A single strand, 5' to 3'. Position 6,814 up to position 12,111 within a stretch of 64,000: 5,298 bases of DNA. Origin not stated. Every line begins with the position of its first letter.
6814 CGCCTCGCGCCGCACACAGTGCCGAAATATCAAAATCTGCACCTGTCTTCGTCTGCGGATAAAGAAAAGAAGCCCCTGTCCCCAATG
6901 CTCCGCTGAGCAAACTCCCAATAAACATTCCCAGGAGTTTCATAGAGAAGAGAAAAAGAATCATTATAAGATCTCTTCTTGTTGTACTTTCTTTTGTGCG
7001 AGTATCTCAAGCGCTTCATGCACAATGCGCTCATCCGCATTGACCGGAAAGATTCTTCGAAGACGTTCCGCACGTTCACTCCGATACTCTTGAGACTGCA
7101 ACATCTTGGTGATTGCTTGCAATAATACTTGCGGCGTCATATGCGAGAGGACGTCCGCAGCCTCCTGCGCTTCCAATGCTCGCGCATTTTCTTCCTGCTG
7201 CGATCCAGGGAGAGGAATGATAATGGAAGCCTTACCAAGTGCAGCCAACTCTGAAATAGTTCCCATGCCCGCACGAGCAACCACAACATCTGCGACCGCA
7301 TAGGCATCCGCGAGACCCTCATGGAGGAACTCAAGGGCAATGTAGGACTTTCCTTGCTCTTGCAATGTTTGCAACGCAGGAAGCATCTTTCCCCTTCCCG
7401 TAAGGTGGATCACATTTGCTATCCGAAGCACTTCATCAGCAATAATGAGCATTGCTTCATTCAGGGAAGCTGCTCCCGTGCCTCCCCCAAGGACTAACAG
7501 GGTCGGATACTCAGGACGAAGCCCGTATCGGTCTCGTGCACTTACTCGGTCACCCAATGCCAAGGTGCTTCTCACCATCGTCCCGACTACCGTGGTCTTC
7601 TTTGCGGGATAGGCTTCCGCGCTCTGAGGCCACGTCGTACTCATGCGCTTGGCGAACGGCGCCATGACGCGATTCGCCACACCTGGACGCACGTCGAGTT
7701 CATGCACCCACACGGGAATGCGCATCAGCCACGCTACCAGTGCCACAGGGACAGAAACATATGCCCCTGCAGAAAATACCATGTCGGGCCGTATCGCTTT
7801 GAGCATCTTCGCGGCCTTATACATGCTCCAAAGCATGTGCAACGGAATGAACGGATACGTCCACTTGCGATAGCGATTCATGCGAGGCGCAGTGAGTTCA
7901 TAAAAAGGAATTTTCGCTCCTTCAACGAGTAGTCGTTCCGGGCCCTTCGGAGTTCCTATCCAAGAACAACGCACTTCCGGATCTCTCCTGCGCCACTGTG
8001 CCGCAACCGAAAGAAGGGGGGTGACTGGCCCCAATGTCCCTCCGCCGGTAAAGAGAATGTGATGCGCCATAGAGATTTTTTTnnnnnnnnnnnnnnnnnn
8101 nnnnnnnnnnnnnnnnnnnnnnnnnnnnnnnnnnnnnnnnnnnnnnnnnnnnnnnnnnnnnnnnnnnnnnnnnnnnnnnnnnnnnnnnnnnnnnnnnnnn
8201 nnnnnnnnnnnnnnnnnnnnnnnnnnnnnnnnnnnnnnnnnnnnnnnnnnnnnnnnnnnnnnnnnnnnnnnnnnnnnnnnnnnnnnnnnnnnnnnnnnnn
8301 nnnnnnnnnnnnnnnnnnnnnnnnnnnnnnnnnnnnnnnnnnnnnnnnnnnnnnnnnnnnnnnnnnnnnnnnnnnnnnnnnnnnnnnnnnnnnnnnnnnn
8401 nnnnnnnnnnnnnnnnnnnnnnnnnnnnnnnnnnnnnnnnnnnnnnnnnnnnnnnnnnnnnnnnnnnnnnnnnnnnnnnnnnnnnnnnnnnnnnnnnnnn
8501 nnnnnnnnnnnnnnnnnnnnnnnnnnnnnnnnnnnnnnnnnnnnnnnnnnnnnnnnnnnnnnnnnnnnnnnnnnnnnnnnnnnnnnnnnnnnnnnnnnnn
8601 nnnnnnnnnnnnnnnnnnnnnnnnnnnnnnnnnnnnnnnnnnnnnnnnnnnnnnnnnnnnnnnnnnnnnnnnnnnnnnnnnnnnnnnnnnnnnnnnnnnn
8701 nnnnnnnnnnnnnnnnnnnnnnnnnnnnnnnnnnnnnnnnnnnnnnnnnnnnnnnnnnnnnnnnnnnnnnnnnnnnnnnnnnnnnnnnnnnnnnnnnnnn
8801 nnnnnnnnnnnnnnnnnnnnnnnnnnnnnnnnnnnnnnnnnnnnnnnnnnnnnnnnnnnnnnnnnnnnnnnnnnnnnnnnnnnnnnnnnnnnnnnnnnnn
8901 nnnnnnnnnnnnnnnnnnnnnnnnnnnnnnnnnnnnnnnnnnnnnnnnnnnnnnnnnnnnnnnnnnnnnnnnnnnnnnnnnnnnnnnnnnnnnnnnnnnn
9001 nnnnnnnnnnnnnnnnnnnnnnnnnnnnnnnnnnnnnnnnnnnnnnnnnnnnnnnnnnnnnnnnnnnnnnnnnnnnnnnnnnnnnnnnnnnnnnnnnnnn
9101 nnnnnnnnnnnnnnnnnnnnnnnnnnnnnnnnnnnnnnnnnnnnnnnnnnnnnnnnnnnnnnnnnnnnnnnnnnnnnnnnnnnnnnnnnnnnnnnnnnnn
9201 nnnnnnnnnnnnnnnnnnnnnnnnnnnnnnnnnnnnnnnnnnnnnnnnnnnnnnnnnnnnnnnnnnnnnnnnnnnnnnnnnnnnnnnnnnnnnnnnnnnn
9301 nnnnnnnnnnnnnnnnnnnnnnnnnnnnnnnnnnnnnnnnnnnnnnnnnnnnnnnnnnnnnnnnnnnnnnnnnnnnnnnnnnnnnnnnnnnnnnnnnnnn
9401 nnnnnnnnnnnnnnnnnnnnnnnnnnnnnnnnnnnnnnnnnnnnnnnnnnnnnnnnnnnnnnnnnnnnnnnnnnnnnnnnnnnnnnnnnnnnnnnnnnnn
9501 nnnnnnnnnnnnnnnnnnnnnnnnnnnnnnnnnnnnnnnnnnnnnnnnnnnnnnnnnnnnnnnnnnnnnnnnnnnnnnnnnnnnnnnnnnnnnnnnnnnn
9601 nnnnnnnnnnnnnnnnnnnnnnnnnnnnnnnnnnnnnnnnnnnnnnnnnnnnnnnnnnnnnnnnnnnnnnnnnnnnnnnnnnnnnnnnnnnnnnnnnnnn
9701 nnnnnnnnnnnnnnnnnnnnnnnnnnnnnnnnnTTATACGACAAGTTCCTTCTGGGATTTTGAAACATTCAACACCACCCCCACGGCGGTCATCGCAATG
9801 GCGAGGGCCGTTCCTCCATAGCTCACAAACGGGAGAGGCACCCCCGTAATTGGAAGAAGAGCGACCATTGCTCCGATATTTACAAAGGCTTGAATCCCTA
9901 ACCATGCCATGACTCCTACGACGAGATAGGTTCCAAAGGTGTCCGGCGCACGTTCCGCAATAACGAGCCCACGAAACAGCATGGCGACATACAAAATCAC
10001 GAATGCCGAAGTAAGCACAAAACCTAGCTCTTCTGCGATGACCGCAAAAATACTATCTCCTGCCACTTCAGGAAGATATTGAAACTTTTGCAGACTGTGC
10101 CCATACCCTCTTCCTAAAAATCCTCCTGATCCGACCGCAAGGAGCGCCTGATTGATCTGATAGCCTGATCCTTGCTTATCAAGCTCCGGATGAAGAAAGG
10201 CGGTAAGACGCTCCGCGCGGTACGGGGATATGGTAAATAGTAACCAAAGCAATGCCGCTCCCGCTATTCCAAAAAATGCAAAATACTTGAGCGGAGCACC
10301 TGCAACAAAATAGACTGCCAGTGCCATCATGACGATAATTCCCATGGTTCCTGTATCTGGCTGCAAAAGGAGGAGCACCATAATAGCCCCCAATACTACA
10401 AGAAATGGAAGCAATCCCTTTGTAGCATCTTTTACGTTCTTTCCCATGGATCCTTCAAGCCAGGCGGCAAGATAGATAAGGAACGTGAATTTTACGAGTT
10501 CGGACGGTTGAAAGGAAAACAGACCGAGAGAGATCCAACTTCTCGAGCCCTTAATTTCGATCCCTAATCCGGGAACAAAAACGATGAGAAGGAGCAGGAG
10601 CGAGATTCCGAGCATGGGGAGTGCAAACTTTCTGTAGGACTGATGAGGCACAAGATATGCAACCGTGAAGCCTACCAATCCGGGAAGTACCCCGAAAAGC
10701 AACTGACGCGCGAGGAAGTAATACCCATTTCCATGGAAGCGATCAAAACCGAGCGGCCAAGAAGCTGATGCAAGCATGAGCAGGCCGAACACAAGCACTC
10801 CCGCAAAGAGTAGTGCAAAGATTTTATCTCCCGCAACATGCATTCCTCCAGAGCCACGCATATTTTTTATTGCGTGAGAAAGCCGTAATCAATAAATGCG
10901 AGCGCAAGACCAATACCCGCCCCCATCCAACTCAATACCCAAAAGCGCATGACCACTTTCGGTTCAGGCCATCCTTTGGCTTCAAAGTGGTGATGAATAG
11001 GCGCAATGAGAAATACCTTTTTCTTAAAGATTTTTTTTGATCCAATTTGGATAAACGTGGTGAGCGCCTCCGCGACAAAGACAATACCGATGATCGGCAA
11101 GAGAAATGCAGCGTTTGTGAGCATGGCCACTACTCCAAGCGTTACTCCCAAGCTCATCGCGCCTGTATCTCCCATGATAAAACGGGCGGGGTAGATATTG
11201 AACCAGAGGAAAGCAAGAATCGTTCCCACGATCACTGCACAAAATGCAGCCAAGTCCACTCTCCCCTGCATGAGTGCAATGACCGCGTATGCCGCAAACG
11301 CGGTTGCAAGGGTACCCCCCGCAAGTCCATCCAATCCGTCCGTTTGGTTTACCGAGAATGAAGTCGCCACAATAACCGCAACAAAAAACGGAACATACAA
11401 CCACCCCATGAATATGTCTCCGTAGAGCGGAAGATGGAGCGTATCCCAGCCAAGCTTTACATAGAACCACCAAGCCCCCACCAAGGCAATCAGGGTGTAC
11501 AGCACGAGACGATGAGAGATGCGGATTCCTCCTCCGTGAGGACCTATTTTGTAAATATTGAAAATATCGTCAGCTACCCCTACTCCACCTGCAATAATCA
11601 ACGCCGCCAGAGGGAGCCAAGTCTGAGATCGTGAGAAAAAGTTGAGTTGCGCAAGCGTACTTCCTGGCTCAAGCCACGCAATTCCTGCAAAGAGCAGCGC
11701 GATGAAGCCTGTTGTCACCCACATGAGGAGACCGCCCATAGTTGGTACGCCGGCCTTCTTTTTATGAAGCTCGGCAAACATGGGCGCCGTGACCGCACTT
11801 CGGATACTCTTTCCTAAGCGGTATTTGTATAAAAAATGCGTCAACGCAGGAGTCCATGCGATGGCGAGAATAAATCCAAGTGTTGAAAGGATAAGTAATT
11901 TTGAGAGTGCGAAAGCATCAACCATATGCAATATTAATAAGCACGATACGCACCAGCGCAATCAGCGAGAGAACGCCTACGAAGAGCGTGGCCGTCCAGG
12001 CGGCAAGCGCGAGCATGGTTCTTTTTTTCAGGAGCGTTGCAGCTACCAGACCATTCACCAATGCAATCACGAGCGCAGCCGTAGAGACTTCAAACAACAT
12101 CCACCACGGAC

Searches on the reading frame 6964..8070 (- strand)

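Call 61: search_protein_families(library=pfam, proteins=[window:6964-8070:-], max_evalue=0.00001)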
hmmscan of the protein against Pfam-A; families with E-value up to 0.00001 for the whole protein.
window:6964-8070:- (368 aa): 2 families
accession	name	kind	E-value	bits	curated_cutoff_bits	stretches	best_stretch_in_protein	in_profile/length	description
PF03033.26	Glyco_transf_28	-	9.1e-30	104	26.2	1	5-143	1-137/139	Glycosyltransferase family 28 N-terminal domain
PF04101.22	Glyco_tran_28_C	-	1.4e-25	90.6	22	1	190-336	1-153/166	Glycosyltransferase family 28 C-terminal domain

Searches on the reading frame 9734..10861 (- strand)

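Call 61: search_protein_families(library=pfam, proteins=[window:9734-10861:-], max_evalue=0.00001)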
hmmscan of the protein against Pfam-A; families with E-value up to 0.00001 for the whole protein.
window:9734-10861:- (375 aa): 1 family
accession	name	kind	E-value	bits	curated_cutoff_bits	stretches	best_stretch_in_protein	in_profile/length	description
PF01098.24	FTSW_RODA_SPOVE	-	4.3e-95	319.2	26.4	1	17-371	6-355/356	Cell cycle protein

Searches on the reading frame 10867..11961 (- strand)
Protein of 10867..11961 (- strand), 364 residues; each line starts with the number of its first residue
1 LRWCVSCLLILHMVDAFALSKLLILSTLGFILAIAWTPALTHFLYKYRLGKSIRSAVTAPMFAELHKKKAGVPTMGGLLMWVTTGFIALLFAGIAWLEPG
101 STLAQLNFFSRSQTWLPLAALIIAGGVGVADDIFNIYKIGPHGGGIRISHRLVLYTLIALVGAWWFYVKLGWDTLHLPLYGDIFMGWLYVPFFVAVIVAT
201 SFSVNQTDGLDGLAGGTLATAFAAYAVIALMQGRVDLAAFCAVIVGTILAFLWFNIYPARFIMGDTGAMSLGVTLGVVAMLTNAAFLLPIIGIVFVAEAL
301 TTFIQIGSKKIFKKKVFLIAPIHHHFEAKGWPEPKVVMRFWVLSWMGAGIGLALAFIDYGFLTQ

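Call 61: search_protein_families(library=pfam, proteins=[window:10867-11961:-], max_evalue=0.00001)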
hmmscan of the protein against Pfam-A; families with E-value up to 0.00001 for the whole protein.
window:10867-11961:- (364 aa): 1 family
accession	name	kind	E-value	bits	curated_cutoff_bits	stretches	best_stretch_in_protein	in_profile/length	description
PF00953.26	Glycos_transf_4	-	1.5e-28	100.3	27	1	117-281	4-158/160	Glycosyl transferase family 4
